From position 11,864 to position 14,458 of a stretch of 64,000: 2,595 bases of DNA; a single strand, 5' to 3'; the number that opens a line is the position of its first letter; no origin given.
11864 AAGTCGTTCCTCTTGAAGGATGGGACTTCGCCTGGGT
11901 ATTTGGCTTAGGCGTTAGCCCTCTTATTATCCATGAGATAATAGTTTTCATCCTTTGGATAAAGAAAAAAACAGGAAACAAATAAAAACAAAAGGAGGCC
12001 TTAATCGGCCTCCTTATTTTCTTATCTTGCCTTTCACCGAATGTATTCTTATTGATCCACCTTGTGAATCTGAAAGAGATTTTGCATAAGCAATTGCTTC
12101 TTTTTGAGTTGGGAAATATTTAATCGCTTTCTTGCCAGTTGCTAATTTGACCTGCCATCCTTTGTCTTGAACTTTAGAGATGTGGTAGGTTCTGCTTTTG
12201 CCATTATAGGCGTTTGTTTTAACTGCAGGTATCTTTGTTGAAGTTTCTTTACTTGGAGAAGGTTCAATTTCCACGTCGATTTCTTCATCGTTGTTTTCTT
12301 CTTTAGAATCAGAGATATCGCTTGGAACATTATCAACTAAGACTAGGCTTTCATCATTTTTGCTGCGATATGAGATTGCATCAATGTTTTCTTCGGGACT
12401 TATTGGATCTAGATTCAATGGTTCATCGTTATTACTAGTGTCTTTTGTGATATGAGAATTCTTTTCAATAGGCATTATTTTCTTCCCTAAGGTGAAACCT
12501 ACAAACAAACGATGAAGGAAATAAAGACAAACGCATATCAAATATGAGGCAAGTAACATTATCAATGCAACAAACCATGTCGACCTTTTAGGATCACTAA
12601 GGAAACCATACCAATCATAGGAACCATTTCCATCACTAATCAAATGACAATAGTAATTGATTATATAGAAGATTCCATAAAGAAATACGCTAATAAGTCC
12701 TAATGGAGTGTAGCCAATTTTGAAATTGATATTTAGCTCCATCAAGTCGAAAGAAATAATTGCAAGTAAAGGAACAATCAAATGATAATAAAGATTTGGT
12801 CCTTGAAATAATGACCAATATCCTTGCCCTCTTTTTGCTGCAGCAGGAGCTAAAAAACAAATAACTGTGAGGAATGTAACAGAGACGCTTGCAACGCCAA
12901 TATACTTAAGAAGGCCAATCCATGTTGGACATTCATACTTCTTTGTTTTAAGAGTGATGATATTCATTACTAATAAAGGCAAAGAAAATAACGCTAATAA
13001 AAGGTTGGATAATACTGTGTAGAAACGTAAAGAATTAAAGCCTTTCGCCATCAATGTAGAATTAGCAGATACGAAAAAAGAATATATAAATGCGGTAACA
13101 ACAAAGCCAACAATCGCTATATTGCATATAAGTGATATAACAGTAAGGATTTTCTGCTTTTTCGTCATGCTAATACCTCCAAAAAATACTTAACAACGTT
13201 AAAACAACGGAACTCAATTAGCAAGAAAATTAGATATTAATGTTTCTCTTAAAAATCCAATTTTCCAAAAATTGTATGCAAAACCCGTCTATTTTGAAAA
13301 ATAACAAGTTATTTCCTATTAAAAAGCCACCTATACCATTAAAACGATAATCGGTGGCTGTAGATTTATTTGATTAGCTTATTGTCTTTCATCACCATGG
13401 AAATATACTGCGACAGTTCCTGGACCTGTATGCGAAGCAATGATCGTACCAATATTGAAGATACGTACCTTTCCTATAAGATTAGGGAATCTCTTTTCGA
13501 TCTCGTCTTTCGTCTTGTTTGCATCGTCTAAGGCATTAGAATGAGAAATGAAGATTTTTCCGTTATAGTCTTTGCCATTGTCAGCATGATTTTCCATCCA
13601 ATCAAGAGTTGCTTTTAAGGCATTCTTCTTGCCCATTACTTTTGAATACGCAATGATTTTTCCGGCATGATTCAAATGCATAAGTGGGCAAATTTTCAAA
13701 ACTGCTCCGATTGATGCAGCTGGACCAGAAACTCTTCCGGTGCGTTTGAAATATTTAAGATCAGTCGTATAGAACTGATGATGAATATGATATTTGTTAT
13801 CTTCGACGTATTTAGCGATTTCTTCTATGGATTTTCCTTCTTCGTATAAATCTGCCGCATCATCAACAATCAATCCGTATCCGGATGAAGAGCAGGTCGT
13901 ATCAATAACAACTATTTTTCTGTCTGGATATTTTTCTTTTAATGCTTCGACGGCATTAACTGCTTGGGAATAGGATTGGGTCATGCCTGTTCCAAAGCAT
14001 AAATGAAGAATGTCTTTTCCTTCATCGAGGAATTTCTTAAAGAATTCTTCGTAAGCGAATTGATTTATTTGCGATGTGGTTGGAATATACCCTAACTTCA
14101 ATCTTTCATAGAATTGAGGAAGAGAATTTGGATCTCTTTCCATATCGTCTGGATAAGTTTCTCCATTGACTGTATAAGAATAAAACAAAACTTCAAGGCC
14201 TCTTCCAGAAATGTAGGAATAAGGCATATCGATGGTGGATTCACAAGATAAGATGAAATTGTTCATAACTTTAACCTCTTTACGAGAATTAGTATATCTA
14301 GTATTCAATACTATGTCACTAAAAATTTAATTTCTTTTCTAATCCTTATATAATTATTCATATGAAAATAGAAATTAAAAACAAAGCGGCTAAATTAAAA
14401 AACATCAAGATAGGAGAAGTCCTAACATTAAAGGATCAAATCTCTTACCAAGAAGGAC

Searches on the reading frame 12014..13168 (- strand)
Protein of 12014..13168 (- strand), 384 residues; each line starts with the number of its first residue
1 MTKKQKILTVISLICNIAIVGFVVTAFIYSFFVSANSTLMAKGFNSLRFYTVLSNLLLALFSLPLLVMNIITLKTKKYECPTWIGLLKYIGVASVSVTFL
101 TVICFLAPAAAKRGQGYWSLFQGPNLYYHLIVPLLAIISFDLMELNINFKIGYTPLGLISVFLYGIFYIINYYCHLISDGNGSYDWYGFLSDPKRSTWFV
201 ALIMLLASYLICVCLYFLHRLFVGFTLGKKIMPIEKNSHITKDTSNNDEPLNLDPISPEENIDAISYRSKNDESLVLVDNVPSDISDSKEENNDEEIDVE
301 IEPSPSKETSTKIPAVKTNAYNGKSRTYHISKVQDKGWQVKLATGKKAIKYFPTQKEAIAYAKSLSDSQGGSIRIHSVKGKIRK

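Call 21: search_protein_families(library=pfam, proteins=[window:12014-13168:-], max_evalue=0.00001)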
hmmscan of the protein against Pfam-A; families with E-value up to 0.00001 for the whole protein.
window:12014-13168:- (384 aa): 1 family
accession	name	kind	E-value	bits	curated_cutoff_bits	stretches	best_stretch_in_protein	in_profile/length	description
PF09954.14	DUF2188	-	3.8e-14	53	22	1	328-383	1-57/62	Uncharacterized protein conserved in bacteria (DUF2188)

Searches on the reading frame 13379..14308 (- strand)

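Call 21: search_protein_families(library=pfam, proteins=[window:13379-14308:-], max_evalue=0.00001)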
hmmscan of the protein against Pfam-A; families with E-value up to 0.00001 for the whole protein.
window:13379-14308:- (309 aa): 1 family
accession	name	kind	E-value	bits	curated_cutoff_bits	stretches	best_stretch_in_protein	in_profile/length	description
PF02645.21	DegV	-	4.1e-57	194.1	27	1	23-303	7-277/280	Uncharacterised protein, DegV family COG1307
